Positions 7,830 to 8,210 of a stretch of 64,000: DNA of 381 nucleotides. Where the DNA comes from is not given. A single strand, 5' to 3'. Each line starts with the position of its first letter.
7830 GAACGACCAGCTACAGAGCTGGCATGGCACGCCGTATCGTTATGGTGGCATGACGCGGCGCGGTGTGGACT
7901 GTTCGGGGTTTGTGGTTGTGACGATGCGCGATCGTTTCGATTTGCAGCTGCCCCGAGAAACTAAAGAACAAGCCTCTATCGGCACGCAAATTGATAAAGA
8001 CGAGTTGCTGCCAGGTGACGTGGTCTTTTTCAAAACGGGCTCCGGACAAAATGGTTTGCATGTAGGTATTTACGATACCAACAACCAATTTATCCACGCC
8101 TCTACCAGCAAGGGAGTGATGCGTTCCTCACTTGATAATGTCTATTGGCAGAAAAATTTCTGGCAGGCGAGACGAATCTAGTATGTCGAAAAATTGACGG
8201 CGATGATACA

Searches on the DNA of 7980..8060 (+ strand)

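Call 29: search_dna_similar(query=window:7980-8060:+, collection=ecoli_genomes, mode=near, max_rows=8)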
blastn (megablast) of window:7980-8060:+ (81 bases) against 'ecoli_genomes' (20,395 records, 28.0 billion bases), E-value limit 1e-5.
Records with a match: 5410; places in all: 5412; records where one place covers at least 80% of the query: 5410.
Genomes with a match: 5410 of 5426; with a place that covers at least 80% of the query: 5410. Places per genome that has any: lowest 1, median 1, highest 2. On chromosomes: 5410 places; on plasmids: 2.
Best place of each record, by identity: 95-99% 5409; 90-95% 1.
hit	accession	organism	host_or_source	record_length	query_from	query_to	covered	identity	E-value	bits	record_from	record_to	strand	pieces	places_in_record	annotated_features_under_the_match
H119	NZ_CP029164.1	Escherichia coli strain 104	chicken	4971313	1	81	100%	98.8%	3e-32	145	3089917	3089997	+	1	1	nlpC: C40 family peptidase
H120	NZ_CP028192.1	Escherichia coli strain CFSAN018748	tissue and/or biological fluid swine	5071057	1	81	100%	98.8%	3e-32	145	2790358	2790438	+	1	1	nlpC: NlpC/P60 family protein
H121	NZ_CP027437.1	Escherichia coli strain 2012C-4221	missing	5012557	1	81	100%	98.8%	3e-32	145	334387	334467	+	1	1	nlpC: NlpC/P60 family protein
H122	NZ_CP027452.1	Escherichia coli strain 2014C-3338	Homo sapiens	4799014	1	81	100%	98.8%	3e-32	145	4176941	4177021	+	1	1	nlpC: C40 family peptidase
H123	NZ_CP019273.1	Escherichia coli strain 13P477T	pig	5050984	1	81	100%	98.8%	3e-32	145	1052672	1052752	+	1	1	nlpC: C40 family peptidase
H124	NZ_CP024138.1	Escherichia coli strain 14EC020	clinical patient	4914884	1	81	100%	98.8%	3e-32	145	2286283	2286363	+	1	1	nlpC: C40 family peptidase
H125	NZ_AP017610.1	Escherichia coli strain 20Ec-P-124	Sus scrofa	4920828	1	81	100%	98.8%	3e-32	145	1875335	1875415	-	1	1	nlpC: C40 family peptidase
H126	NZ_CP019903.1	Escherichia coli strain MDR_56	Homo sapiens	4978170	1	81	100%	98.8%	3e-32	145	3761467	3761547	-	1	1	nlpC: C40 family peptidase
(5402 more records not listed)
